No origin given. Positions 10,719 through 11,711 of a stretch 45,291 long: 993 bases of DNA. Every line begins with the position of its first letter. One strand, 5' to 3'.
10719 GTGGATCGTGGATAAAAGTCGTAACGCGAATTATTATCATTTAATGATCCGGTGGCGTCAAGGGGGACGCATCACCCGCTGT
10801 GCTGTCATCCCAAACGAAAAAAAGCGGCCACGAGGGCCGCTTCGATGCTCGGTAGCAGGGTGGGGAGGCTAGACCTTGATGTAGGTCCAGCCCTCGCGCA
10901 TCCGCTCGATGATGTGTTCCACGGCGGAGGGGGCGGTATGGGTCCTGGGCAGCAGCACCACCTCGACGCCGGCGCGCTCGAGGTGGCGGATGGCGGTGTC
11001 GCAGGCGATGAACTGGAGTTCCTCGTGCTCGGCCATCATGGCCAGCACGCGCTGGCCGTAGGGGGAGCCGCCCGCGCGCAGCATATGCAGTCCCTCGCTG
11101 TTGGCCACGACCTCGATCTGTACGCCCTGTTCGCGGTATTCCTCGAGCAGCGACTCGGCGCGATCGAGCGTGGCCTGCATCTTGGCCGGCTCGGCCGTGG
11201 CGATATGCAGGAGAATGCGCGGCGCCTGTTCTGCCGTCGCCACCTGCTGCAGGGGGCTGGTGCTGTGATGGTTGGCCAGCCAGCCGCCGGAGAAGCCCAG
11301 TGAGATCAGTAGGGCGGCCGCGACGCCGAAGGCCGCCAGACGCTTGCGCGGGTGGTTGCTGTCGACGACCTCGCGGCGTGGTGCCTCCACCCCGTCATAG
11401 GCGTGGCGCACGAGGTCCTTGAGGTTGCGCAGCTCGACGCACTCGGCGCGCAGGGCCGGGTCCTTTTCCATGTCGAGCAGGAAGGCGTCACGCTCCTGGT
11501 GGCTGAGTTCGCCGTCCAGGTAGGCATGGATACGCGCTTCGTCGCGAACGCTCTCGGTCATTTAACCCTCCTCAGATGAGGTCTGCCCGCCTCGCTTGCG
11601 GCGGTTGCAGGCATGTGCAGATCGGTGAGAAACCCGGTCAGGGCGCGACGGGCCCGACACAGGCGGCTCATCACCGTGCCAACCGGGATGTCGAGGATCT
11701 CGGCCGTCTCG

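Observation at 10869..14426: ECF sigma / anti-sigma pair whose sensor is a periplasmic DsrE-like domain, divergent from a secreted DsrE-like paralog and a porin: candidate undescribed envelope sulfur-sensing module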

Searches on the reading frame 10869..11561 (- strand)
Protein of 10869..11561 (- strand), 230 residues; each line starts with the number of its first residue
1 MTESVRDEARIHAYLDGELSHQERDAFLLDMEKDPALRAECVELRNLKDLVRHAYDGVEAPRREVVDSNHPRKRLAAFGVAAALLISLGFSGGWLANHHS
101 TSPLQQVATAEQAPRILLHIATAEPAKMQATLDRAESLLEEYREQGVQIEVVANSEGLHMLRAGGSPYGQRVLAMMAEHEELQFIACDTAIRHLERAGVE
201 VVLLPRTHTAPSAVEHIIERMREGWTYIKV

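Call 3: search_protein_families(library=pfam, max_evalue=1, proteins=[window:10869-11561:-])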
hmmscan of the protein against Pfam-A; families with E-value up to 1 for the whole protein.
window:10869-11561:- (230 aa): 2 families
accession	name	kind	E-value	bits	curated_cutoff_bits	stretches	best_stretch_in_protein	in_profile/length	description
PF13490.11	zf-HC2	-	0.00057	20.4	22.2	1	9-27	6-24/35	Putative zinc-finger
PF24373.1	DUF7529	-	0.13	12.5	27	0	122-152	9-39/160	Family of unknown function (DUF7529)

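Call 4: search_protein_families(library=ncbifam, max_evalue=1, proteins=[window:10869-11561:-])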
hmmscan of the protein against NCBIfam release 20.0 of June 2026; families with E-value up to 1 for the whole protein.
window:10869-11561:- (230 aa): 5 families
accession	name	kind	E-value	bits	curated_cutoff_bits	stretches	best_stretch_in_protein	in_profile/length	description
NF052375.1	antisigma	equivalog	0.0009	19.3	100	1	12-128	3-141/217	anti-sigma factor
NF010501.0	PRK13920.1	subfamily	0.0015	18.3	225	1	12-100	9-104/213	putative anti-sigmaE protein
NF047528.1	LIMLP_03685_anti-sigma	equivalog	0.053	12.7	200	1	13-97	3-85/347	LIMLP_03685 family anti-sigma factor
NF012208.0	SDR_dihy_bifunc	exception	0.13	11.8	325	1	76-200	6-128/233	bifunctional dihydropteridine reductase/dihydrofolate reductase TmpR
TIGR01662.1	HAD-SF-IIIA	subfamily_domain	0.23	11.6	44.6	0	133-162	28-57/141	HAD-IIIA family hydrolase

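Call 7: search_solved_structures(query=window:10869-11561:-, max_evalue=10, show_alignments=3)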
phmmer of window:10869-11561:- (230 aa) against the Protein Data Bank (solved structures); distinct sequences matched with E-value up to 10: 3.
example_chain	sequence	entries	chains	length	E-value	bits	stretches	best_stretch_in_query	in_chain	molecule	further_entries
1l1s_A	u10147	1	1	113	6.2e-07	32.4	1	115-229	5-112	hypothetical protein MTH1491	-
6een_A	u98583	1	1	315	0.029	17.1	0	128-161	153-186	Designer Pentatricopeptide Protein dPPR10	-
6een_C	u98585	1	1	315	0.068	15.9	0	129-160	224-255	Designer Pentatricopeptide Protein dPPR10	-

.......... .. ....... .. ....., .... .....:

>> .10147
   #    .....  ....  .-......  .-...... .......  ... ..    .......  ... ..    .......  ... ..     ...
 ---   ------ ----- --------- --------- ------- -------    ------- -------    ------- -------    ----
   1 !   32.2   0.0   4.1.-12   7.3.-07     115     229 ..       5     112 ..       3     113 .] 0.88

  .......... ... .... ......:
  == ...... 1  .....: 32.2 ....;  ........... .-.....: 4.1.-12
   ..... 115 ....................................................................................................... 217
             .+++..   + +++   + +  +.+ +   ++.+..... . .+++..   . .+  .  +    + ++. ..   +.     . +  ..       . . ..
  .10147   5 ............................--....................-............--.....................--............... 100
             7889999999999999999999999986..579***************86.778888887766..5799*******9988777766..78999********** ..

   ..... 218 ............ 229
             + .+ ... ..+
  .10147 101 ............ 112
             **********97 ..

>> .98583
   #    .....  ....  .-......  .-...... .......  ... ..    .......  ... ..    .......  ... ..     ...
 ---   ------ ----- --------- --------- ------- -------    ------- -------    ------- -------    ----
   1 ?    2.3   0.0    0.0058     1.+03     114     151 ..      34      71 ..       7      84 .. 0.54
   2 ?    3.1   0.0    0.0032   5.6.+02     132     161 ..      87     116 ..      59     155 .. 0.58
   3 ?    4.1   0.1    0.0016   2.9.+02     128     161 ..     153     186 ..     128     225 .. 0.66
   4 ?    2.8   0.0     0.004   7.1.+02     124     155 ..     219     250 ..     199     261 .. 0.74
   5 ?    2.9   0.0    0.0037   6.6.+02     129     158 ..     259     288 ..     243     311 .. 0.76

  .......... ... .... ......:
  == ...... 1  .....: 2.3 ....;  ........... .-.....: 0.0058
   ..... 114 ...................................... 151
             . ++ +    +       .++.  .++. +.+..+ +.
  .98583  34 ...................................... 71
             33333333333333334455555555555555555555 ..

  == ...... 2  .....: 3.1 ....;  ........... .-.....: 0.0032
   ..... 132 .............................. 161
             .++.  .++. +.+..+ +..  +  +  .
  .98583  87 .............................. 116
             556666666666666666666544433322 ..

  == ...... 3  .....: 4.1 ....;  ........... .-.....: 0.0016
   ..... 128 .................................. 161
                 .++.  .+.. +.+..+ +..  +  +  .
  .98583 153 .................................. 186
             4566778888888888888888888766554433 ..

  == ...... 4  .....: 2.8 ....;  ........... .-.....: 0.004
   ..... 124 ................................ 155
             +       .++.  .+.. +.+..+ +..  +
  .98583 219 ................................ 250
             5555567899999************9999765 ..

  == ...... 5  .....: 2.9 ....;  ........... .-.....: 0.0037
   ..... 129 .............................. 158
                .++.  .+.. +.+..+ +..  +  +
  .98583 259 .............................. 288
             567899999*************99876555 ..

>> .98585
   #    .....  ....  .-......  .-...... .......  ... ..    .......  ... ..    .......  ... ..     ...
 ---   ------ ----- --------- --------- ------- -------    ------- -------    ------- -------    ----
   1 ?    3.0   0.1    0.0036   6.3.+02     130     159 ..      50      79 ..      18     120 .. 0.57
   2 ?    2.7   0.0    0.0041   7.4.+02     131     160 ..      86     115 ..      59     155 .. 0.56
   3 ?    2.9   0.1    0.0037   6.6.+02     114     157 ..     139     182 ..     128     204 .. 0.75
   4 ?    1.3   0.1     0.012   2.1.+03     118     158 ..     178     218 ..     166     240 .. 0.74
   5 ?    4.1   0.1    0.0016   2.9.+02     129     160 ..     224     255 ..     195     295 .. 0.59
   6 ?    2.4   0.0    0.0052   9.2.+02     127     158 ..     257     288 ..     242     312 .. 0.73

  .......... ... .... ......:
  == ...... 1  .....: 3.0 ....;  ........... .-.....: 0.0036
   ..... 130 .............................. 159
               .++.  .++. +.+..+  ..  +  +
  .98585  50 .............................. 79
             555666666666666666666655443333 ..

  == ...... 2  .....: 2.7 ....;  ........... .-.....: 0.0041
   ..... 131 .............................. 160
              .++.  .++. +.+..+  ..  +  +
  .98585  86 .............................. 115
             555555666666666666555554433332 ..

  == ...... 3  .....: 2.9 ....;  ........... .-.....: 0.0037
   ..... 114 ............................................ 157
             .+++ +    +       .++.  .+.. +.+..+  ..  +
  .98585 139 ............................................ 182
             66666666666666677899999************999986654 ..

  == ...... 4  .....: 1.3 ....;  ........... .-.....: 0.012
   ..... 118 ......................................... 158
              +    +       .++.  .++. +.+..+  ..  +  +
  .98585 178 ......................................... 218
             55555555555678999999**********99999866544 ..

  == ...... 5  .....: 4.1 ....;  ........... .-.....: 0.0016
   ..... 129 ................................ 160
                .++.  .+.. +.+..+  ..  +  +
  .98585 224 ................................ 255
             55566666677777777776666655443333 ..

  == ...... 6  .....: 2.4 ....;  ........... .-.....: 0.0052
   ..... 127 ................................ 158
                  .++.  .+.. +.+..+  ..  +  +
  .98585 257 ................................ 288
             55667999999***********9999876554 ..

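Call 8: find_homologous_proteins(query=window:10869-11561:-)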
Query window:10869-11561:- (230 aa): 31 proteins with E <= 0.001 among 3150 candidates.
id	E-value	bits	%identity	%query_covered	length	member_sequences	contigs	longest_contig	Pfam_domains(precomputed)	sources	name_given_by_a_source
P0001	2.6e-144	496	99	100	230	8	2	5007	-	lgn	-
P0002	8.2e-132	455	92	100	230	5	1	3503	-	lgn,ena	-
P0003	2.5e-116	405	80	100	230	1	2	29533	-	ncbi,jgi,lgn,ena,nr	ncbi:MAG TPA: hypothetical protein ENN87_10125 [Phycisphaerales bacterium]|nr:hypothetical protein [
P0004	9.0e-96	337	64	100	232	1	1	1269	-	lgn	-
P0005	1.3e-94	334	66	100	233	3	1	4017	-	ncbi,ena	-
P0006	5.2e-94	332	65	100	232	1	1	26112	-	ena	-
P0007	6.0e-77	276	56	100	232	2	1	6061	-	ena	-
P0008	2.2e-47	179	40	100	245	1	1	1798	-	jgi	jgi:intracellular sulfur oxidation DsrE/DsrF family protein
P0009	3.2e-46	176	40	97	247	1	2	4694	-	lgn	-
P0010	3.7e-44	169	39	100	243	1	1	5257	-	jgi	-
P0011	1.9e-39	153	37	99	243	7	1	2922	-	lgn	-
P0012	6.7e-36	142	35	99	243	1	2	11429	-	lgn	-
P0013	3.8e-35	139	38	99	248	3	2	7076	-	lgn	-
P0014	8.0e-35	138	35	99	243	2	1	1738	-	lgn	-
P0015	4.4e-34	136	35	96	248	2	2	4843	-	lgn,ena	-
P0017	6.6e-32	129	36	100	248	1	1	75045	-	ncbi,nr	ncbi:MAG: DsrE family protein [Rhodocyclaceae bacterium]|nr:DsrE family protein [Rhodocyclaceae bact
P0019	1.1e-30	125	37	95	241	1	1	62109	-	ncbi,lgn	ncbi:MAG: hypothetical protein WBX11_09935 [Thiobacillaceae bacterium]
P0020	4.8e-29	119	34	96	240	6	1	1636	PF02635.21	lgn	-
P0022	2.8e-28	117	31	99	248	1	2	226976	-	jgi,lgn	-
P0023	3.3e-28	117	34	100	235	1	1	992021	-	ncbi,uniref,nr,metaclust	ncbi:DsrE family protein [Thiomicrospira sp. WB1]|uniref:DsrE family protein n=1 Tax=Thiomicrospira 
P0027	1.1e-27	115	34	100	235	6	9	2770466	-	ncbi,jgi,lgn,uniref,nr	ncbi:zf-HC2 domain-containing protein [Thiomicrospira sp. S5]|jgi:Uncharacterized conserved protein|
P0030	1.1e-25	108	34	100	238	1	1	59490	-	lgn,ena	-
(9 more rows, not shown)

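Call 12: find_encoding_contigs(protein=P0003, flank=7000, max_places=2)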
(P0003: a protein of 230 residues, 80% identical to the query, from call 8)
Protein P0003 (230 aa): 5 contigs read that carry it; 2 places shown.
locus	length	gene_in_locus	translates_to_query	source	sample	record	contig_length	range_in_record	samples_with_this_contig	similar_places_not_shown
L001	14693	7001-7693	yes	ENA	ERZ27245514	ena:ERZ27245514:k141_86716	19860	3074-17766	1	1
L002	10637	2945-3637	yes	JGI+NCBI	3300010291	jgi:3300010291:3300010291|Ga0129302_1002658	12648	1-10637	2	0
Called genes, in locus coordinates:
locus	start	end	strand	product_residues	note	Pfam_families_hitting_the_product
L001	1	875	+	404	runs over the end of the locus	-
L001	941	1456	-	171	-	PF13505:OMP_b-brl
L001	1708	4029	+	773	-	PF13188:PAS_8 (faint), PF08447:PAS_3, PF00989:PAS, PF08447:PAS_3, PF08448:PAS_4, PF13426:PAS_9, PF00990:GGDEF, PF00563:EAL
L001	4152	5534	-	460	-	-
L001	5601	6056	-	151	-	-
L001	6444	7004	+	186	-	PF22029:PhyR_sigma2 (faint), PF04542:Sigma70_r2, PF08281:Sigma70_r4_2, PF04545:Sigma70_r4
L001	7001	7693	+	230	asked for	-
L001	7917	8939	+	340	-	PF01547:SBP_bac_1, PF13531:SBP_bac_11, PF13416:SBP_bac_8, PF13343:SBP_bac_6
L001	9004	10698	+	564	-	PF00528:BPD_transp_1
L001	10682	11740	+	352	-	PF00005:ABC_tran, PF13401:AAA_22 (faint), PF13304:AAA_21 (weak), PF08402:TOBE_2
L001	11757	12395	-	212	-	PF13103:TonB_2, PF03544:TonB_C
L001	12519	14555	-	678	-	PF07715:Plug, PF00593:TonB_dep_Rec_b-barrel, PF14905:OMP_b-brl_3 (weak)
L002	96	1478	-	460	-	-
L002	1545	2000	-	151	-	-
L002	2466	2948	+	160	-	PF04542:Sigma70_r2, PF08281:Sigma70_r4_2, PF04545:Sigma70_r4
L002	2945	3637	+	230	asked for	-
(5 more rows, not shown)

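Call 13: find_encoding_contigs(protein=P0017, flank=7000, max_places=2)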
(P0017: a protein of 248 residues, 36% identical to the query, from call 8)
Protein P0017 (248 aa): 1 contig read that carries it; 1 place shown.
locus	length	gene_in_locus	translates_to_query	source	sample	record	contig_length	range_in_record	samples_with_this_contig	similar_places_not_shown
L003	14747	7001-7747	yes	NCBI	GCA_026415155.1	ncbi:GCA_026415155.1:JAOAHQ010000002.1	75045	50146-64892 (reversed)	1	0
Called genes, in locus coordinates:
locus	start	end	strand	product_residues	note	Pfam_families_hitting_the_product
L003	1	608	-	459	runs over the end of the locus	PF07719:TPR_2 (faint), PF00515:TPR_1 (faint), PF13181:TPR_8 (faint), PF13424:TPR_12 (faint), PF13432:TPR_16 (weak), PF13431:TPR_17 (faint), PF13176:TPR_7 (faint)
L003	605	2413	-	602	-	PF07655:Secretin_N_2 (weak), PF00263:Secretin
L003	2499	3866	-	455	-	PF13191:AAA_16, PF13401:AAA_22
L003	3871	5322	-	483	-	PF00072:Response_reg, PF13556:HTH_30 (faint), PF00158:Sigma54_activat, PF14532:Sigma54_activ_2, PF25601:AAA_lid_14, PF02954:HTH_8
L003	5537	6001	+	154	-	PF13501:SoxY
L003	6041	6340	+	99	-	PF08770:SoxZ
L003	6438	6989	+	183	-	PF04542:Sigma70_r2, PF08281:Sigma70_r4_2, PF04545:Sigma70_r4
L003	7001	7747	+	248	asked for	-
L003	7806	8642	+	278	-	PF21342:SoxA-TsdA_cyt-c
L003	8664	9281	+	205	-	-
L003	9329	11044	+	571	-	PF02872:5_nucleotid_C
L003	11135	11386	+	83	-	PF07798:CCDC90-like (weak)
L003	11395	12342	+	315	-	PF23023:Anti-Pycsar_Apyc1 (weak), PF00753:Lactamase_B, PF19583:ODP (weak)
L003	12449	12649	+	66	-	-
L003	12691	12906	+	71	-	PF24732:ParE_like (weak)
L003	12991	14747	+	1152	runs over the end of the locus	PF02811:PHP, PF07733:DNA_pol3_alpha, PF17657:DNA_pol3_finger, PF14579:HHH_6, PF01336:tRNA_anti-codon, PF20914:DNA_pol_IIIA_C (weak)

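Call 14: find_encoding_contigs(protein=P0027, flank=7000, max_places=2)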
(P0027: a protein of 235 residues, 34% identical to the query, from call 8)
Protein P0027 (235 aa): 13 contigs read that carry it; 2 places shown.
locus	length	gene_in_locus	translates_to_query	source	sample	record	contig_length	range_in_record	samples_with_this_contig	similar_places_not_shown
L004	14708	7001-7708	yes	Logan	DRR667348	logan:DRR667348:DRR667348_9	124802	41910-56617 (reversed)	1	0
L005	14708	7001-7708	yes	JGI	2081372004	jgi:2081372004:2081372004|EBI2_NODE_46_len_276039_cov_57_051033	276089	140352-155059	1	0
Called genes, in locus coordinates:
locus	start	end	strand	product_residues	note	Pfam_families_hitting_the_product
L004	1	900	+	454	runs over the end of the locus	PF00483:NTP_transferase, PF01128:IspD, PF12804:NTP_transf_3, PF25084:LbH_EIF2B, PF00132:Hexapep (weak), PF25087:GMPPB_C, PF00132:Hexapep, PF14602:Hexapep_2 (weak)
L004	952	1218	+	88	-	-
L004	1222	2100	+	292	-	PF01040:UbiA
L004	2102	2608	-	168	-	-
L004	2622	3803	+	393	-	-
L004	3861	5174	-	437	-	PF07396:Porin_O_P (faint)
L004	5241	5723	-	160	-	PF02635:DsrE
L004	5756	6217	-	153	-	-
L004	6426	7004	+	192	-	PF04542:Sigma70_r2, PF08281:Sigma70_r4_2, PF04545:Sigma70_r4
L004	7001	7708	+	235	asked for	-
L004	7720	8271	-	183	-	PF04345:Chor_lyase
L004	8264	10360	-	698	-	PF17191:RecG_wedge, PF01336:tRNA_anti-codon (weak), PF00176:SNF2-rel_dom (weak), PF07517:SecA_DEAD (faint), PF00270:DEAD, PF04851:ResIII, PF00271:Helicase_C, PF19833:RecG_dom3_C, +1 more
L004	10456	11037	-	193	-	PF11736:DUF3299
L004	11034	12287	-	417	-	PF12704:MacB_PCD, PF02687:FtsX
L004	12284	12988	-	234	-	PF00005:ABC_tran, PF13304:AAA_21 (faint)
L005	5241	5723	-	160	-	PF02635:DsrE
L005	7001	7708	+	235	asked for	-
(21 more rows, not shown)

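Call 16: find_encoding_contigs(protein=P0019, flank=7000, max_places=1)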
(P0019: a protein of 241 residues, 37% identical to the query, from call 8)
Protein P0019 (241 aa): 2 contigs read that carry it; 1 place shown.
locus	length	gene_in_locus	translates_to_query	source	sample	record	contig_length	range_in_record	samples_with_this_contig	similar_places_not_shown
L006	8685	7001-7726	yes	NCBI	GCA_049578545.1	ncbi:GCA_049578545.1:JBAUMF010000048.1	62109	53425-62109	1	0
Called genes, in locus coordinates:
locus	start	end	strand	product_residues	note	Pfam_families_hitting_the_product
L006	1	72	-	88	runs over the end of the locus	-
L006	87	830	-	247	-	PF00174:Oxidored_molyb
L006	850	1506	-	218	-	PF01292:Ni_hydr_CYTB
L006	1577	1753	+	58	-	-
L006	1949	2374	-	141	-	-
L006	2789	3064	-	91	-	-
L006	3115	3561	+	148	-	PF02635:DsrE (weak)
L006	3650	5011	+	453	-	PF13609:Porin_4, PF07396:Porin_O_P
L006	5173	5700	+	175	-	PF08308:PEGA (weak), PF09851:SHOCT (weak)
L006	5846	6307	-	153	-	PF02635:DsrE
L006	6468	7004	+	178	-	PF04542:Sigma70_r2, PF08281:Sigma70_r4_2, PF04545:Sigma70_r4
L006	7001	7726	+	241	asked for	-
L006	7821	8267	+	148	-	-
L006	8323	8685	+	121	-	?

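Call 17: find_encoding_contigs(protein=P0022, flank=7000, max_places=1)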
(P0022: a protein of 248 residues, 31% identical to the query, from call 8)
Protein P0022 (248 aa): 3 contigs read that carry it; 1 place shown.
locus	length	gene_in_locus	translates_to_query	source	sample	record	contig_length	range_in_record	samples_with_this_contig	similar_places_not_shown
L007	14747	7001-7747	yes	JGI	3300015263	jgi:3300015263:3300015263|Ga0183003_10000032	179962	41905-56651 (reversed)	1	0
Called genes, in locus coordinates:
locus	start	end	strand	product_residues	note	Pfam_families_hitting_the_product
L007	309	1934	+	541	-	PF12974:Phosphonate-bd, PF09084:NMT1 (faint), PF16868:NMT1_3 (faint), PF12974:Phosphonate-bd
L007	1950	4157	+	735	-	PF00672:HAMP, PF00989:PAS, PF13426:PAS_9, PF00989:PAS, PF08448:PAS_4, PF13426:PAS_9, PF00512:HisKA, PF02518:HATPase_c, +3 more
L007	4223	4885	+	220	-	PF03243:MerB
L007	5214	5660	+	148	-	-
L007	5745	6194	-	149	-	PF02635:DsrE (weak)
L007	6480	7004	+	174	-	PF04542:Sigma70_r2, PF08281:Sigma70_r4_2, PF04545:Sigma70_r4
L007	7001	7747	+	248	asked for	-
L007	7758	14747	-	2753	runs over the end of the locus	PF00041:fn3 (faint), PF25833:Fn3_SaeA_3rd (faint), PF13205:Big_5, PF07705:CARDB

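Call 18: find_encoding_contigs(protein=P0030, flank=7000, max_places=1)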
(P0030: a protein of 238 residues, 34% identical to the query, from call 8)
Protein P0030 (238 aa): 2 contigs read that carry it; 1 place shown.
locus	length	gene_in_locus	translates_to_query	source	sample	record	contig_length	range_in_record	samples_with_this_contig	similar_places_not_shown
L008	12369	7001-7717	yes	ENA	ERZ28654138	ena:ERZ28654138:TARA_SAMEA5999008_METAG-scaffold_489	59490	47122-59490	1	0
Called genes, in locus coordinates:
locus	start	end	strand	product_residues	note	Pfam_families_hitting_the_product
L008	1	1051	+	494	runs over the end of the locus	PF00015:MCPsignal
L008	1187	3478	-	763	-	PF17149:CHASE5, PF08448:PAS_4, PF00512:HisKA, PF02518:HATPase_c, PF00072:Response_reg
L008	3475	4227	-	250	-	-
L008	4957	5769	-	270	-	PF12974:Phosphonate-bd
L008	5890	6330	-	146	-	-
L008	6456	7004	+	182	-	PF04542:Sigma70_r2, PF08281:Sigma70_r4_2, PF04545:Sigma70_r4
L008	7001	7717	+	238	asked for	-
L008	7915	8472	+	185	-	-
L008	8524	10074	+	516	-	PF12729:4HB_MCP_1, PF00672:HAMP, PF00015:MCPsignal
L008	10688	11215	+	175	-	PF01584:CheW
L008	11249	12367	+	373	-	?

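Call 38: predict_structure(alignment_id=A1)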
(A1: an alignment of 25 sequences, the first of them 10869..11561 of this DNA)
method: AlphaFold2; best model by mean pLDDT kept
length: 230 residues; sequences in the alignment: 25
mean_pLDDT: 76.4   pTM: 0.65
mean pLDDT of the five models: 76.4, 76.4, 75.5, 73.8, 72.7
residues with pLDDT >= 90: 90; 70-90: 75; 50-70: 14; < 50: 51
segments of 3 or more residues with pLDDT < 50: 58-85, 92-110
pLDDT, mean of each block of 10 residues (from residue 1): 65 89 90 88 85 58 35 37 48 41 32 84 87 94 91 90 90 95 94 91 95 90 89
secondary structure, 60 per line:
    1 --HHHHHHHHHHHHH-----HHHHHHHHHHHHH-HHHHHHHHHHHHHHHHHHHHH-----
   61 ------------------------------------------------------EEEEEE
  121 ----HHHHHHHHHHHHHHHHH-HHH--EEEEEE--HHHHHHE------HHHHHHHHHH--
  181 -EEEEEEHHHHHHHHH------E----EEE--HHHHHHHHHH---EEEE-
elements in order: H3-15 H21-33 H35-55 E115-120 H125-141 E148-153 H156-161 H169-178 E182-187 H188-196 E208-210 H213-222 E226-229
